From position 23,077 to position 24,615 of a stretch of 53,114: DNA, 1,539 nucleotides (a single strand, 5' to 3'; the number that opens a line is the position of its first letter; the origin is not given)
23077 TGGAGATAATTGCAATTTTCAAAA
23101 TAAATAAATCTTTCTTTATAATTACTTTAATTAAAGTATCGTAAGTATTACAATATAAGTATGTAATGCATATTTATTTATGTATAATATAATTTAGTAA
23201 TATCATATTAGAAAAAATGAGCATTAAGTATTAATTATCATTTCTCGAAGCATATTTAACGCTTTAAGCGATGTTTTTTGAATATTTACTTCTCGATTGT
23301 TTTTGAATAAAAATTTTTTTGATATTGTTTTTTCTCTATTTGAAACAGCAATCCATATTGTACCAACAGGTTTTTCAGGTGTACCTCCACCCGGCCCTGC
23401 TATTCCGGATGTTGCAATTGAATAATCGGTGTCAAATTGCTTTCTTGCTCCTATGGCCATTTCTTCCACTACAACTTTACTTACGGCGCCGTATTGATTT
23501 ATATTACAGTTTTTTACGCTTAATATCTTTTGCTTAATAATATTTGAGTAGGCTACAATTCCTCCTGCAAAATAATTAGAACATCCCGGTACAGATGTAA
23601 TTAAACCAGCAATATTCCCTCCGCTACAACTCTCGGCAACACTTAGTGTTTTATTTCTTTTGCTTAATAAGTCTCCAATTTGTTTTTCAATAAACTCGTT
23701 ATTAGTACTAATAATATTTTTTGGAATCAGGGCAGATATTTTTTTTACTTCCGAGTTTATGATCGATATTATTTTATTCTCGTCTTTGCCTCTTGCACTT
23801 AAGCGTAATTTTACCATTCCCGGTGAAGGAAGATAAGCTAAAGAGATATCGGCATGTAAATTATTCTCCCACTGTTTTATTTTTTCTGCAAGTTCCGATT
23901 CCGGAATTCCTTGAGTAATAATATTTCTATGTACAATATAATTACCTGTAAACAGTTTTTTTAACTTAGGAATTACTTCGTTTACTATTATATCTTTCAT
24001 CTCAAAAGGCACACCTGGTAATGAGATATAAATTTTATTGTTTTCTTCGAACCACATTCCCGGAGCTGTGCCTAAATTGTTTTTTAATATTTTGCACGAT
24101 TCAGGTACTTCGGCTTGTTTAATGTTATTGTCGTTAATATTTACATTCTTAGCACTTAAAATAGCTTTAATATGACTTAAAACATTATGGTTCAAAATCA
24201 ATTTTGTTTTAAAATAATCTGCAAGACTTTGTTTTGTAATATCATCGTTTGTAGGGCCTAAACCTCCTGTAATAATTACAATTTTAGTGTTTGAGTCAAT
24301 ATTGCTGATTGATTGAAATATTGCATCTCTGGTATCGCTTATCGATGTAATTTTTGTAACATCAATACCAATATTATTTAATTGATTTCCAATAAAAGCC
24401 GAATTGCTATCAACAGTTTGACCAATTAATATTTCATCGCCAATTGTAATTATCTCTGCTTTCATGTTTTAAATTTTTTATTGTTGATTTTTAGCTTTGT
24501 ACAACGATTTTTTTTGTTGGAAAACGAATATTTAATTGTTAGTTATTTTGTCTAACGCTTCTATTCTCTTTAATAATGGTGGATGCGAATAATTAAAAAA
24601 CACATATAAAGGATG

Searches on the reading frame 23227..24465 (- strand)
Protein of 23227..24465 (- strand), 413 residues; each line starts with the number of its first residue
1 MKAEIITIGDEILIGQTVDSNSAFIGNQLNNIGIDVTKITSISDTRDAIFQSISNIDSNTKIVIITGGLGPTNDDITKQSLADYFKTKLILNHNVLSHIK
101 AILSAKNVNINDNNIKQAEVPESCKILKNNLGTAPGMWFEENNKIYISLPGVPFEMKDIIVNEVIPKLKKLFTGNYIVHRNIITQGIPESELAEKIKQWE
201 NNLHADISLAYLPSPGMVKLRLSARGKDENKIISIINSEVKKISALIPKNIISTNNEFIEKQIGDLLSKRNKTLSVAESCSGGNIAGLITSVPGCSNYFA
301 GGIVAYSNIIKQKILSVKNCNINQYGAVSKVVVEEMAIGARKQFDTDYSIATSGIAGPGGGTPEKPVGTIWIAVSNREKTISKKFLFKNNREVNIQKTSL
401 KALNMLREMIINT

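Call 86: search_protein_families(library=pfam, proteins=[window:23227-24465:-], max_evalue=0.00001)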
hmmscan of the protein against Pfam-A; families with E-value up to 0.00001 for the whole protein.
window:23227-24465:- (413 aa): 3 families
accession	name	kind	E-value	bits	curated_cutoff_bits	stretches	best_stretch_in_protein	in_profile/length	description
PF02464.23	CinA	-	2.9e-54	183.4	23.5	1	258-410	3-155/155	Competence-damaged protein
PF00994.29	MoCF_biosynth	-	3.5e-29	101.8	26.6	1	4-169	1-143/144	Probable molybdopterin binding domain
PF18146.6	CinA_KH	-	3.4e-12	46.7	27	1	179-251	1-71/73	Damage-inducible protein CinA KH domain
